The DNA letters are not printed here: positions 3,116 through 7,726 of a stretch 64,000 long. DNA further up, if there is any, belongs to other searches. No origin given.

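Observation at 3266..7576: Giant SF1 helicase/nuclease-family protein in which every catalytic motif I can place looks substituted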

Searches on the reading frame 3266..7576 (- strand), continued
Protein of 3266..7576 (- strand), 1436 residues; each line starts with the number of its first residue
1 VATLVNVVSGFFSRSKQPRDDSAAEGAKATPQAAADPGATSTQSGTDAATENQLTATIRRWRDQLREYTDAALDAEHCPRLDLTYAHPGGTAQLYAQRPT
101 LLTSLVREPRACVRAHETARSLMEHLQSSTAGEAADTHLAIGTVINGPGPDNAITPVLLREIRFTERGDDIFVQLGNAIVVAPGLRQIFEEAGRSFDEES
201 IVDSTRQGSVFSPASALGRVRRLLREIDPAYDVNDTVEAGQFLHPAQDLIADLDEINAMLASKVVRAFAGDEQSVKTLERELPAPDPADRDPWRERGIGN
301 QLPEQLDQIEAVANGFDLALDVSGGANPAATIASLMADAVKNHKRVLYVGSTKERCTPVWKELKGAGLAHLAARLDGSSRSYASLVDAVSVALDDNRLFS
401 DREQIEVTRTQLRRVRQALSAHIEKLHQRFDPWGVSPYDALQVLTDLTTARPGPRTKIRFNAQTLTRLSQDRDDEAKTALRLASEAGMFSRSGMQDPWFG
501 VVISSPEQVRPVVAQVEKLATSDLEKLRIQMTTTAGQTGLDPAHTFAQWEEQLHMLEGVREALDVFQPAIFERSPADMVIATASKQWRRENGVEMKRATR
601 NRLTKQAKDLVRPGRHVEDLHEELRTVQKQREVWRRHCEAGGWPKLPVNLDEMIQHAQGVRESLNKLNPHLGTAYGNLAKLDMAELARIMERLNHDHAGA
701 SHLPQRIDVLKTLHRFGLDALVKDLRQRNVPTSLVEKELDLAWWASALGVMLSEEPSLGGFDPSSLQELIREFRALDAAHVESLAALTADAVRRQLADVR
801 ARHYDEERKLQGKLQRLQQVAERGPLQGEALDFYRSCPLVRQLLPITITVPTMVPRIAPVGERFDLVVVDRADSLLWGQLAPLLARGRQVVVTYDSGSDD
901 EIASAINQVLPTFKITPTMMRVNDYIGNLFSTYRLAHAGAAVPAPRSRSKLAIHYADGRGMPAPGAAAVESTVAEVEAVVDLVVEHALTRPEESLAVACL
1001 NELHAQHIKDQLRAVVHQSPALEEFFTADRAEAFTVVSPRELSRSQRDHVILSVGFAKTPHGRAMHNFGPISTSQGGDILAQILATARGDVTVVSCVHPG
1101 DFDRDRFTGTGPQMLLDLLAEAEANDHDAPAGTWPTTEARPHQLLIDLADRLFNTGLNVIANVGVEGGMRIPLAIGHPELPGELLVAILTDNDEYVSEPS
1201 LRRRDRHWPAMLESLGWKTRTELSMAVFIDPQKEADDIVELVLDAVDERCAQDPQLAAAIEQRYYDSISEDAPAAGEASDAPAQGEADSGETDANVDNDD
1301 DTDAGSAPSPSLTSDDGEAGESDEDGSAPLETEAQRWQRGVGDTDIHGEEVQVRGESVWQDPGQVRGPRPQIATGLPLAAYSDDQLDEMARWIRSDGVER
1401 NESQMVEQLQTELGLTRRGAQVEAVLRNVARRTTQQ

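Call 44: predict_structure(alignment_id=A2)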
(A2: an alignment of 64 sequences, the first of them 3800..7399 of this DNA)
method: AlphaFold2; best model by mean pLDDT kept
length: 1200 residues; sequences in the alignment: 64
mean_pLDDT: 90.2   pTM: 0.77
mean pLDDT of the five models: 90.2, 89.7, 87.5, 87.2, 86.6
residues with pLDDT >= 90: 801; 70-90: 356; 50-70: 41; < 50: 2
segments of 3 or more residues with pLDDT < 50: none
pLDDT, mean of each block of 10 residues (from residue 1): 91 81 93 92 94 92 83 71 80 76 88 90 89 89 86 91 91 91 89 92 95 94 93 95 95 97 89 98 97 90 95 90 92 90 96 96 93 92 94 93 94 92 89 71 87 92 91 88 91 90 90 87 88 87 91 89 90 83 80 91 93 90 92 90 88 93 93 94 96 86 83 95 96 94 93 88 72 90 96 92 95 94 97 91 93 91 89 77 81 93 90 96 96 94 94 91 85 88 79 96 91 89 90 96 92 95 80 78 90 95 89 94 92 90 94 93 92 95 95 86
secondary structure, 60 per line:
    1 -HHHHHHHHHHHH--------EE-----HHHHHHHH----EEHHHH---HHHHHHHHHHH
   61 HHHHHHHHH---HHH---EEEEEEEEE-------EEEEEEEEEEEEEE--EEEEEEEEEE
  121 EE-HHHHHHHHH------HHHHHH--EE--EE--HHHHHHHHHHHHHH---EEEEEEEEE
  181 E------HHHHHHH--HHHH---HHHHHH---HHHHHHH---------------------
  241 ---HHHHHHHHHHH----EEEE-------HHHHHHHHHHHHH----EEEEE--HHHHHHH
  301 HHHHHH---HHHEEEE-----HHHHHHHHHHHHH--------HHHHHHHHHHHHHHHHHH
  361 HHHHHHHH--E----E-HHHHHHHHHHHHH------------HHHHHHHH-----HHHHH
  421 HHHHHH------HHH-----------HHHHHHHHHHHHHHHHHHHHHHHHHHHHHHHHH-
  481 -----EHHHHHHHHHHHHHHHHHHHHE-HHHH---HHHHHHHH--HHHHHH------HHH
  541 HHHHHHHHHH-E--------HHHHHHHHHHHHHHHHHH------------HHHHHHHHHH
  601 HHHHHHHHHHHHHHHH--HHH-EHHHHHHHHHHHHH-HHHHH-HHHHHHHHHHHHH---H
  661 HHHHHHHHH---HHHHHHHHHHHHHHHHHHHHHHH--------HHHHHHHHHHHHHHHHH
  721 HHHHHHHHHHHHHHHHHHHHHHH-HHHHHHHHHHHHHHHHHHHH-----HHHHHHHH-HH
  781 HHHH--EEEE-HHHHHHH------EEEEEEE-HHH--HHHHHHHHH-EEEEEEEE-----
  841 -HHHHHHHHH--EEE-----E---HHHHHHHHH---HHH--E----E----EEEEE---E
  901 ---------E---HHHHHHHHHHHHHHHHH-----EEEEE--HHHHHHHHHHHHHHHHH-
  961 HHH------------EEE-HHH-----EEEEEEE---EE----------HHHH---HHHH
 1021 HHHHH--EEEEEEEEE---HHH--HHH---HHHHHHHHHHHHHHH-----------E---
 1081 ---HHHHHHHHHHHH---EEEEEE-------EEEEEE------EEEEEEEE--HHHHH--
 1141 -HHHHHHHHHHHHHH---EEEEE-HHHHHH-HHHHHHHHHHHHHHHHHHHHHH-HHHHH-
elements in order (helices of 4 or more, strands of 3 or more residues): H2-13 H29-36 H43-46 H50-69 E79-87 E95-108 E111-122 H124-132 H139-144 H155-168 E172-181 H188-194 H197-200 H204-209 H213-219 H244-254 E259-262 H270-282 E287-291 H294-306 E313-316 H322-334 H343-368 H378-390 H403-410 H416-426 H447-479 H487-506 H509-512 H516-523 H526-531 H538-550 H561-578 H591-616 H624-636 H638-642 H644-656 H660-669 H673-695 H704-743 H745-764 H770-777 H779-784 E787-790 H792-798 E805-811 H818-826 E828-835 H842-850 E853-855 H865-873 E892-896 H914-930 E936-940 H943-959 E976-978 E988-994 H1010-1013 H1017-1025 E1028-1036 H1051-1065 H1084-1095 E1099-1104 E1112-1117 E1124-1131 H1134-1138 H1142-1155 E1159-1163 H1165-1170 H1172-1193 H1195-1199

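Call 46: search_solved_structures(query=A1, max_evalue=0.01, show_alignments=2)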
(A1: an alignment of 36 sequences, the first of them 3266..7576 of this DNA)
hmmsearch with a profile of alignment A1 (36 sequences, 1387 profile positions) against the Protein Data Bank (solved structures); distinct sequences matched with E-value up to 0.01: 13.
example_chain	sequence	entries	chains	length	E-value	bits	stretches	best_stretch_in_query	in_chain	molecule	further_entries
4b3g_A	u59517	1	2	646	1.4e-05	26.3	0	302-385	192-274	DNA-BINDING PROTEIN SMUBP-2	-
4b3f_X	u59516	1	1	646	1.4e-05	26.3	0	302-385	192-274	DNA-BINDING PROTEIN SMUBP-2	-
8rd3_A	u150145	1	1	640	3.2e-05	25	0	300-385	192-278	ATP-dependent helicase NAM7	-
2xzl_A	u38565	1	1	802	6e-05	24.1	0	300-385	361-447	ATP-DEPENDENT HELICASE NAM7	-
9qdq_A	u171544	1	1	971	9.9e-05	23.4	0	300-385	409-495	ATP-dependent helicase NAM7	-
2xzo_A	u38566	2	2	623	0.0014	19.6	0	295-375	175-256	REGULATOR OF NONSENSE TRANSCRIPTS 1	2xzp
2gjk_A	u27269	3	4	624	0.0014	19.6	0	295-375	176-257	Regulator of nonsense transcripts 1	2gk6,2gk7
6ej5_A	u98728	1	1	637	0.0015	19.5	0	295-375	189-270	Regulator of nonsense transcripts 1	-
9qwn_A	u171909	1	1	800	0.0027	18.6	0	295-372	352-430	Isoform 2 of Regulator of nonsense transcripts 1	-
2wjv_A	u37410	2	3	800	0.0027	18.6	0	295-375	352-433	REGULATOR OF NONSENSE TRANSCRIPTS 1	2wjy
5eax_A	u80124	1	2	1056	0.0044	18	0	826-935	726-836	DNA replication ATP-dependent helicase/nuclease DNA2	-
5eaw_A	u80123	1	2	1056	0.0044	18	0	826-935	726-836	DNA replication ATP-dependent helicase/nuclease DNA2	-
5ean_A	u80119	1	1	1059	0.0044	17.9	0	826-935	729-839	DNA replication ATP-dependent helicase/nuclease DNA2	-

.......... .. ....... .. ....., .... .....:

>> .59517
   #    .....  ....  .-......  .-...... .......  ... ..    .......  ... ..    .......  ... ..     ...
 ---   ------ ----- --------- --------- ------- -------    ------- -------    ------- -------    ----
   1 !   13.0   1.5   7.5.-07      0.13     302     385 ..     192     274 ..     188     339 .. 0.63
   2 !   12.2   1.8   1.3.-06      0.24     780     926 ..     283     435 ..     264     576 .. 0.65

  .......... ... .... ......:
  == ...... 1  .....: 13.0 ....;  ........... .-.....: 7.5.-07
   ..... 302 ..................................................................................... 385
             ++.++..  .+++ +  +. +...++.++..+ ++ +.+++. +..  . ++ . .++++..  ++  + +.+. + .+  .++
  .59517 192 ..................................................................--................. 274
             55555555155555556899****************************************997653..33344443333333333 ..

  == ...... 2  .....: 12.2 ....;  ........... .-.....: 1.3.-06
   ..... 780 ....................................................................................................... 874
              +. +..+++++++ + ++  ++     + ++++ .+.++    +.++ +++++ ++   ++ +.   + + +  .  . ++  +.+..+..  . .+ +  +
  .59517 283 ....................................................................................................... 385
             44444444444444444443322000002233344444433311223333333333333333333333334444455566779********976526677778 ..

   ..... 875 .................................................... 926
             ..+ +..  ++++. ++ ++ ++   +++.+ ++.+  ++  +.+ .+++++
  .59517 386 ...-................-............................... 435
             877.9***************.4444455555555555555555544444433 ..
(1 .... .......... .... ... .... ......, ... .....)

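Call 47: fold_search(model_id=the predicted structure, library=pdb)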
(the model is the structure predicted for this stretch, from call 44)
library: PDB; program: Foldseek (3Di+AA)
matches with E <= 10: 1048; with E <= 0.001: 62
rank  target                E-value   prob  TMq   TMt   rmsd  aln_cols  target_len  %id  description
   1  6ff7_U                2.4e-08  1.00  0.27  0.25  32.0      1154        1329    9  human Bact spliceosome core structure (released 2019-03-13)
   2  5xjc_Q                2.7e-08  1.00  0.28  0.26  30.1      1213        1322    9  Cryo-EM structure of the human spliceosome just prior to exon ligation at 3.6 angstrom (released 2017-07-05)
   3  9l5s_Y                2.8e-08  1.00  0.29  0.26  29.8      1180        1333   10  Cryo-EM structure of the thermophile spliceosome (state B*Q1) (released 2025-03-12)
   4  4pj3                  2.8e-08  1.00  0.28  0.25  31.4      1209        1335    9  Structural insight into the function and evolution of the spliceosomal helicase Aquarius, Structure of Aquarius in compl (released 2015-01-21)
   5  5mqf_U                2.8e-08  1.00  0.28  0.26  31.5      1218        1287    9  Cryo-EM structure of a human spliceosome activated for step 2 of splicing (C* complex) (released 2017-03-22)
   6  5z56_Q                3.5e-08  1.00  0.26  0.24  31.7      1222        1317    9  cryo-EM structure of a human activated spliceosome (mature Bact) at 5.1 angstrom. (released 2018-09-19)
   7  7a5p_U                7.2e-08  1.00  0.30  0.28  31.3      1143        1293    9  Human C Complex Spliceosome - Medium-resolution PERIPHERY (released 2020-10-14)
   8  4b3g_B                1.1e-07  1.00  0.18  0.33  11.1       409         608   14  crystal structure of Ighmbp2 helicase in complex with RNA (released 2012-09-26)
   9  8ch6_y                1.6e-07  1.00  0.27  0.25  30.9      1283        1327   10  Structure of a late-stage activated spliceosome (BAqr) arrested with a dominant-negative Aquarius mutant (state B comp (released 2023-05-10)
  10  8c6j_U                2.0e-07  1.00  0.27  0.25  34.9      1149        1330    9  Human spliceosomal PM5 C* complex (released 2023-07-12)
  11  4b3g_A                4.0e-07  1.00  0.17  0.31  10.3       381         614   14  crystal structure of Ighmbp2 helicase in complex with RNA (released 2012-09-26)
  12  8ro0_Q                4.6e-07  1.00  0.29  0.26  28.0      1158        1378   11  Structure of the C. elegans Intron Lariat Spliceosome primed for disassembly (ILS') (released 2024-08-07)
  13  8xi2_Q                6.9e-07  1.00  0.28  0.26  26.0      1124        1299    9  Cryo-EM structure of the Chlamydomonas C* complex (released 2024-10-09)
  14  8ram_O                1.1e-06  1.00  0.18  0.30   8.0       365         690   12  Structure of Sen1 bound RNA Polymerase II pre-termination complex (released 2024-10-30)
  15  8ftm_B                1.3e-06  1.00  0.27  0.42  37.0      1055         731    9  Setx-ssRNA-ADP-SO4 complex (released 2023-10-25)
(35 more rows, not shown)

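Call 62: search_protein_representatives(protein=window:3800-7399:-)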
Query: 1200 residues. Proteins with E-value up to 0.001 (for the whole library): 7009; up to 1e-10: 4954; up to 1e-30: 819. The best 150 are listed.
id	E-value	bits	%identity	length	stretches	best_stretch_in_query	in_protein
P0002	0.0e+00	2505.9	93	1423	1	1-1200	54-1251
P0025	0.0e+00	1161.2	52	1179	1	1-1065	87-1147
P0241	1.4e-276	937.2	42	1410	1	3-1194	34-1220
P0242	1.2e-265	901.1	43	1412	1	1-1192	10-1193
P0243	1.9e-265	900.4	41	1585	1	2-1194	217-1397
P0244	8.3e-260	881.7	41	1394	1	2-1197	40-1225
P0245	1.7e-248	844.2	39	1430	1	1-1191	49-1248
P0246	1.8e-248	844.2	41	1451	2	148-1193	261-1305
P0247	1.9e-248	844.1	41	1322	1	5-1195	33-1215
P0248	3.6e-242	823.3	41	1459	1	5-1193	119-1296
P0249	1.3e-240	818.1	40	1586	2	94-1191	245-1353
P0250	8.1e-235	799.0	39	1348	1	22-1193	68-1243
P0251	3.3e-228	777.1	38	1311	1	10-1192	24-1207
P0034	3.4e-228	777.0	40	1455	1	22-1190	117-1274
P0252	1.1e-224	765.4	38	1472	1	2-1196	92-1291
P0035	1.2e-219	748.8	41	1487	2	95-1190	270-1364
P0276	4.4e-169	581.3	34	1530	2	91-1182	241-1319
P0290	1.3e-148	513.5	34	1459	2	96-1192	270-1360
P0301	8.4e-140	484.3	31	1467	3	95-1077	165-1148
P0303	2.5e-137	476.1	35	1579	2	22-1062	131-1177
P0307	2.1e-127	443.3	34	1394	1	21-1179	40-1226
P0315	7.9e-116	404.9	32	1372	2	21-840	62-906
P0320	5.6e-114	398.8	33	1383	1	11-1180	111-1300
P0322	1.1e-113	397.8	34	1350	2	20-840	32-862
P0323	3.6e-112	392.8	33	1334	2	10-1069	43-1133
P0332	3.1e-107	376.4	33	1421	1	14-1182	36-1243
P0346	2.0e-101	357.2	31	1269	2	21-837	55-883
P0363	3.8e-94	333.1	30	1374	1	19-1186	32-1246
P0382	2.4e-89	317.2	30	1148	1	225-1194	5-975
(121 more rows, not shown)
